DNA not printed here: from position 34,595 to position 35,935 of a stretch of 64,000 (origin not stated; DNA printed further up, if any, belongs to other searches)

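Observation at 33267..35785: Pentameric ligand-gated ion channel translationally coupled to a fused sulfolactate-synthesis enzyme (ComA-ComB)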

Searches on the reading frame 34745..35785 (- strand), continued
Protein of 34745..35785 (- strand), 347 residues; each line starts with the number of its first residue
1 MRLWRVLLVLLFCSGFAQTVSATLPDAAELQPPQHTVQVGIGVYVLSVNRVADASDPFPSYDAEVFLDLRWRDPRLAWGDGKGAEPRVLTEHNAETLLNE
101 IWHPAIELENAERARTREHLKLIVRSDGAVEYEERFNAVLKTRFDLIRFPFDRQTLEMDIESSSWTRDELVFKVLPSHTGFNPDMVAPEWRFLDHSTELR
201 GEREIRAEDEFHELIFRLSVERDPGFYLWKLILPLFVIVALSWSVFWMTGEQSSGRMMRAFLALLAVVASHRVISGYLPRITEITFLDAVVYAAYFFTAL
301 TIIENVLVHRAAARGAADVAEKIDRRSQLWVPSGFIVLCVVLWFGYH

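Call 59: predict_structure(alignment_id=A2)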
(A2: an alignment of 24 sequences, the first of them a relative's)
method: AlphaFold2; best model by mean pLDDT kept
length: 347 residues; sequences in the alignment: 24
mean_pLDDT: 87.7   pTM: 0.76
mean pLDDT of the five models: 87.7, 87.2, 86.0, 85.3, 85.2
residues with pLDDT >= 90: 208; 70-90: 112; 50-70: 16; < 50: 11
segments of 3 or more residues with pLDDT < 50: 16-26
pLDDT, mean of each block of 10 residues (from residue 1): 77 54 51 89 94 76 96 91 87 95 93 93 97 97 85 92 90 96 84 95 87 95 84 91 86 85 90 76 85 94 93 92 94 96 93
secondary structure, 60 per line:
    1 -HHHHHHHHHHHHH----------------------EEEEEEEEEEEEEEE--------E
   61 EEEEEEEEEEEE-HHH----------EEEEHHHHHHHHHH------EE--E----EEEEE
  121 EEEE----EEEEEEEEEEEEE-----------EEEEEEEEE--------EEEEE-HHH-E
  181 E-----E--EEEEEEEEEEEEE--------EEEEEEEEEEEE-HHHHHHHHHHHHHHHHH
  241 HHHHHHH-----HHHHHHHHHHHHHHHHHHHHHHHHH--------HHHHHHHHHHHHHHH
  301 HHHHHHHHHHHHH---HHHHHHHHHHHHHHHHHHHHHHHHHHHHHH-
elements in order: H2-14 E37-51 E60-72 E87-90 H91-100 E116-124 E129-141 E153-161 E170-174 E190-202 E211-222 H224-247 H253-277 H286-313 H317-346

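Call 62: search_protein_families(library=pfam, proteins=[L020:4435-5916:+, L035:5270-5815:+, L013:3607-5847:+, L008:3887-5923:+, L082:4061-5938:+, L050:1976-3391:+, L069:1-1269:+, L019:4846-5877:+, L040:2471-5704:+, L057:6982-8463:+], max_evalue=0.001)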
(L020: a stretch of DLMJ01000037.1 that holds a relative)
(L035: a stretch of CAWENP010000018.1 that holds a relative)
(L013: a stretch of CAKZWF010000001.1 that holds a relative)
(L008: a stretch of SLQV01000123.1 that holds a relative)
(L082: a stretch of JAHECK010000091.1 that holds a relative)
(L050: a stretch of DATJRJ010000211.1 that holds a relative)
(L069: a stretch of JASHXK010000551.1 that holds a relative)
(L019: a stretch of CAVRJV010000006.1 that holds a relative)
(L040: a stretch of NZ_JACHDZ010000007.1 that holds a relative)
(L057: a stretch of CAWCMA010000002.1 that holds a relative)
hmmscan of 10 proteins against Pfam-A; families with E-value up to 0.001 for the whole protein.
L020:4435-5916:+ (494 aa): 2 families
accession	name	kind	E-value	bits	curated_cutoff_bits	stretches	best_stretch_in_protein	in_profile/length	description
PF00206.25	Lyase_1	-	2.7e-112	375.7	27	1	42-372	1-312/312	Lyase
PF10415.14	FumaraseC_C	-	6.1e-22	78.2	32.5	1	438-490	1-53/54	Fumarase C C-terminus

L035:5270-5815:+ (182 aa): 2 families
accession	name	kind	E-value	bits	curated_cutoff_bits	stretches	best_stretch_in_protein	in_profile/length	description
PF01575.25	MaoC_dehydratas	-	8.9e-21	74.2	27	1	29-142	5-117/123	MaoC like domain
PF19315.5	MC_hydratase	-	4e-19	69.4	26.5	1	21-173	20-168/353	Mesaconyl-CoA hydratase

L013:3607-5847:+ (747 aa): 3 families
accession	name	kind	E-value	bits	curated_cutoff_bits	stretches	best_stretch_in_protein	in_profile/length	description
PF01734.28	Patatin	-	9.3e-33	114.5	27.7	1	43-234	1-190/191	Patatin-like phospholipase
PF01103.29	Omp85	-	2e-07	31.3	24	1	565-658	119-218/325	Omp85 superfamily domain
PF07244.20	POTRA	-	4.7e-06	27.6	21.3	1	351-418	3-77/79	Surface antigen variable number repeat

L008:3887-5923:+ (679 aa): 7 families
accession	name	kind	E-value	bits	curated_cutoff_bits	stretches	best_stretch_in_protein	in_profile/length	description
PF00580.27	UvrD-helicase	-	9.8e-82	275.1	23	1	10-274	1-271/271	UvrD/REP helicase N-terminal domain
PF13361.12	UvrD_C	-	3.3e-67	227.8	25.6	2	279-440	1-161/350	UvrD-like helicase C-terminal domain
PF13245.12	AAA_19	-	5.6e-25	88.5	25.1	1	14-257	1-132/134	AAA domain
PF13538.12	UvrD_C_2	-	7.6e-09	35.7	27.4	0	596-616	29-49/52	UvrD-like helicase C-terminal domain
PF13604.12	AAA_30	-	3.1e-07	30.8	27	0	10-73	2-66/191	AAA domain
PF01443.25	Viral_helicase1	-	6.7e-05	23.2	21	0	26-71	2-45/228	Viral superfamily 1 RNA helicase core domain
PF13086.12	AAA_11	-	0.00042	20.6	27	1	10-79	2-78/257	AAA domain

L082:4061-5938:+ (626 aa): 3 families
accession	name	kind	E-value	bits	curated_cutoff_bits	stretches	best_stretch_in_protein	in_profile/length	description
PF00160.26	Pro_isomerase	-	8.9e-33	114.2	21.7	1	491-615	4-140/159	Cyclophilin type peptidyl-prolyl cis-trans isomerase/CLD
PF13646.12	HEAT_2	-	4.9e-18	65.6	27.7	2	45-123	2-82/88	HEAT repeats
PF13513.12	HEAT_EZ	-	0.00064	20.6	27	0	43-69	25-55/55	HEAT-like repeat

L050:1976-3391:+ (472 aa): 2 families
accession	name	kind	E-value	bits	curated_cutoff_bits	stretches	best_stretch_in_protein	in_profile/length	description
PF00206.25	Lyase_1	-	4.9e-115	384.7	27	1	20-350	1-312/312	Lyase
PF10415.14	FumaraseC_C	-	1.6e-23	83.3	32.5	1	416-468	1-53/54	Fumarase C C-terminus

L069:1-1269:+ (423 aa): 6 families
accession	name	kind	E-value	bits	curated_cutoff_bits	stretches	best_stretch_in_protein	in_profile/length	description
PF01588.26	tRNA_bind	-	1.5e-28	99.1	27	1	328-420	1-95/96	Putative tRNA binding domain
PF09334.17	tRNA-synt_1g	-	2.5e-20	73.1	20.1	1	1-74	317-390/391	tRNA synthetases class I (M)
PF19303.5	Anticodon_3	-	6.7e-08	33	23.5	1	93-227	6-136/152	Anticodon binding domain of methionyl tRNA ligase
PF08264.19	Anticodon_1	-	1.3e-07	32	25.1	1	98-193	1-94/148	Anticodon-binding domain of tRNA ligase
PF00133.28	tRNA-synt_1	-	5.4e-05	22.6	22.7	1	10-39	374-403/414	tRNA synthetases class I (I, L, M and V)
PF01406.26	tRNA-synt_1e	-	0.00045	20.1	27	1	2-40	244-282/301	tRNA synthetases class I (C) catalytic domain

L019:4846-5877:+ (344 aa): 2 families
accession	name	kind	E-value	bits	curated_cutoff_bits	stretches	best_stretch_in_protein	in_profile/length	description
PF00206.25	Lyase_1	-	4.8e-91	305.9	27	1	5-222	96-312/312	Lyase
PF10415.14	FumaraseC_C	-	1.5e-20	73.8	32.5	1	288-340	1-53/54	Fumarase C C-terminus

L040:2471-5704:+ (1078 aa): 8 families
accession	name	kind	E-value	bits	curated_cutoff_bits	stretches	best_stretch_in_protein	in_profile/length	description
PF00069.31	Pkinase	-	2.7e-47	161.8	31.7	1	12-277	1-260/263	Protein kinase domain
PF07714.23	PK_Tyr_Ser-Thr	-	1.2e-28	100.6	23.1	1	16-271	5-251/258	Protein tyrosine and serine/threonine kinase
PF01636.29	APH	-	1.8e-05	25.1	23.2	0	37-125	22-108/239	Phosphotransferase enzyme family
PF03109.22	ABC1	-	9.5e-05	22.1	22.9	1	79-160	138-215/244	ABC1 atypical kinase-like domain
PF13428.12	TPR_14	-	0.00012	22.8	23.5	0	646-681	7-42/44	Tetratricopeptide repeat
PF13414.12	TPR_11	-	0.00036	20.6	26.8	0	652-681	6-35/42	TPR repeat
PF07719.23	TPR_2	-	0.00065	20.1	27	0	645-672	6-33/34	Tetratricopeptide repeat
PF00515.34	TPR_1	-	0.00091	19.4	27.8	0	647-673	8-34/34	Tetratricopeptide repeat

L057:6982-8463:+ (494 aa): 2 families
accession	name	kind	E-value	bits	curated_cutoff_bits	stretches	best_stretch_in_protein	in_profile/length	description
PF01565.28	FAD_binding_4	-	8.6e-28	97.2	26.4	1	87-220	1-137/139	FAD binding domain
PF08031.17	BBE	-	4.1e-16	59.1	20.6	1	447-491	1-45/45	Berberine and berberine like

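Call 63: fold_search(model_id=the predicted structure, library=pdb)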
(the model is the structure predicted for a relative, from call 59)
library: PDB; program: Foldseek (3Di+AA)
matches with E <= 10: 1578; with E <= 0.001: 1108
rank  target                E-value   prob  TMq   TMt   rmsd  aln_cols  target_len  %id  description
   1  9ex6_A                7.1e-28  1.00  0.74  0.82   3.6       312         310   25  CryoEM structure of sTeLIC nanodisc in closed state (released 2025-03-26)
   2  6fl9_A                3.3e-27  1.00  0.81  0.90   2.6       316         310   24  The active form of a pentameric ion channel (sTeLIC) gated by alkaline pH - Wild type 2.3 Angstrom resolution (released 2018-05-16)
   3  6fvs_A                5.9e-27  1.00  0.80  0.89   2.6       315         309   24  The active form of a pentameric ion channel (sTeLIC) gated by alkaline pH - sTeLIC in complex with Barium ions (Ba2+) (released 2018-05-16)
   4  6fvq_A                6.6e-27  1.00  0.80  0.89   2.7       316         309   25  The active form of a pentameric ion channel (sTeLIC) gated by alkaline pH - R86A (released 2018-05-16)
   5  6f0z_A                6.6e-27  1.00  0.77  0.85   4.0       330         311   25  GLIC mutant D88N (released 2018-01-10)
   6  9pkx_A                6.6e-27  1.00  0.79  0.81   7.6       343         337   23  Alpha1/Beta Heteromeric Glycine receptor in the presence of 0.200 mM strychnine and 500 nM ivermectin (released 2026-01-07)
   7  6f10_A                7.0e-27  1.00  0.78  0.87   2.8       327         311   25  GLIC mutant D88N (released 2018-01-10)
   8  4hfb_A                7.4e-27  1.00  0.79  0.88   2.9       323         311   26  The GLIC pentameric Ligand-Gated Ion Channel F14'A ethanol-sensitive mutant (Apo) (released 2013-04-17)
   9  4ila_E                7.8e-27  1.00  0.79  0.88   2.8       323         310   26  The pentameric ligand-gated ion channel GLIC A237F in complex with Cesium (released 2013-02-20)
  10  6f11_A                7.8e-27  1.00  0.78  0.87   2.9       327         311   25  GLIC mutant D86A (released 2018-01-10)
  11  9pkz_D                8.3e-27  1.00  0.81  0.82   7.5       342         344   22  Alpha1/Beta Heteromeric Glycine receptor in the presence of 0.200 mM strychnine and 0.02 mM ivermectin (released 2026-01-07)
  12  9ewa_EEE              9.8e-27  1.00  0.81  0.89   2.6       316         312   24  The sTeLIC pentameric Ligand-Gated Ion Channel (wild-type) in complex with 4-Bromophenethylamine (released 2025-03-26)
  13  6f13_A                9.8e-27  1.00  0.78  0.86   3.9       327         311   26  GLIC mutant E75A (released 2018-01-10)
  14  6f0u_A                1.2e-26  1.00  0.79  0.87   2.9       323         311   26  GLIC mutant E35A (released 2018-01-10)
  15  6f0v_A                1.2e-26  1.00  0.78  0.87   2.9       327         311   25  GLIC mutant E82Q (released 2018-01-10)
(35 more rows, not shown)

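Call 66: search_protein_families(library=pfam, alignment_id=A4, max_evalue=0.0001)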
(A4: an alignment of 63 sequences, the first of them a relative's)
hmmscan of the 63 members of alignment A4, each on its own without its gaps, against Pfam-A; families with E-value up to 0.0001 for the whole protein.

A. member 1, L001:5287-5610:+ (108 aa): 0 families

B. families by the number of members that match (of 63 scanned): 49 families (the first 25 are shown)
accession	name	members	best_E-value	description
PF00206.25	Lyase_1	29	3.2e-118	Lyase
PF10415.14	FumaraseC_C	29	3e-26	Fumarase C C-terminus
PF01575.25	MaoC_dehydratas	6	8.9e-21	MaoC like domain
PF19315.5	MC_hydratase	6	5.8e-20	Mesaconyl-CoA hydratase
PF00293.34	NUDIX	6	4.2e-10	NUDIX domain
PF00069.31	Pkinase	2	1.9e-47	Protein kinase domain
PF07714.23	PK_Tyr_Ser-Thr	2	4.6e-29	Protein tyrosine and serine/threonine kinase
PF01636.29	APH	2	9.8e-06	Phosphotransferase enzyme family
PF03109.22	ABC1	2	4.8e-05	ABC1 atypical kinase-like domain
PF00474.23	SSF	1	8.2e-82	Sodium:solute symporter family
PF00580.27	UvrD-helicase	1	9.8e-82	UvrD/REP helicase N-terminal domain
PF13361.12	UvrD_C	1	3.3e-67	UvrD-like helicase C-terminal domain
PF13347.12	MFS_2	1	2.1e-66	MFS/sugar transport protein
PF13561.12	adh_short_C2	1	4e-56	Enoyl-(Acyl carrier protein) reductase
PF08494.16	DEAD_assoc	1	5.7e-47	DEAD/H associated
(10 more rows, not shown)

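Call 76: find_encoding_contigs(protein=P0004, flank=6000, max_places=2)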
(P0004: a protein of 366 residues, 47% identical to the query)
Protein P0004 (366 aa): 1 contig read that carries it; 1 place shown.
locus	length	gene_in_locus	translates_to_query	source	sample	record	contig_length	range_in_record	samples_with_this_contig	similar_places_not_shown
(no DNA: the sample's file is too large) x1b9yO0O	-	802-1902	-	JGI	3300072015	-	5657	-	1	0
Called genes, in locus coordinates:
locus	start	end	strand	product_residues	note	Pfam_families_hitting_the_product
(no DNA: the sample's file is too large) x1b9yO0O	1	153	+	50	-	?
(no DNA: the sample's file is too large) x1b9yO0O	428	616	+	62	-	-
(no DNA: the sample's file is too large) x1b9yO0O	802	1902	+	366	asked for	PF02931:Neur_chan_LBD, PF02932:Neur_chan_memb (faint)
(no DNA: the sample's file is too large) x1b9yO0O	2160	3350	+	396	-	PF01168:Ala_racemase_N, PF00842:Ala_racemase_C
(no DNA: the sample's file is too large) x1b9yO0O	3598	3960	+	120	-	-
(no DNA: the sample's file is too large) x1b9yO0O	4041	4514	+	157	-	PF12867:DinB_2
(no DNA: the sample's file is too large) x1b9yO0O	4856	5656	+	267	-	?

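Call 79: search_protein_families(library=ncbifam, proteins=[window:34745-35785:-], max_evalue=0.001)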
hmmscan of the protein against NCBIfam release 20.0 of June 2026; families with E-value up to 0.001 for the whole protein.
window:34745-35785:- (347 aa): 2 families
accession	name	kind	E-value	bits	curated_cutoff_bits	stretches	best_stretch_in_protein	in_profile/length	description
TIGR00860.1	LIC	subfamily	4.7e-39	134.4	280.2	1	34-319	55-338/462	cation transporter family protein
NF033918.0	LGIC_1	subfamily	2.6e-38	132.1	500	1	60-332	21-303/305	ligand-gated ion channel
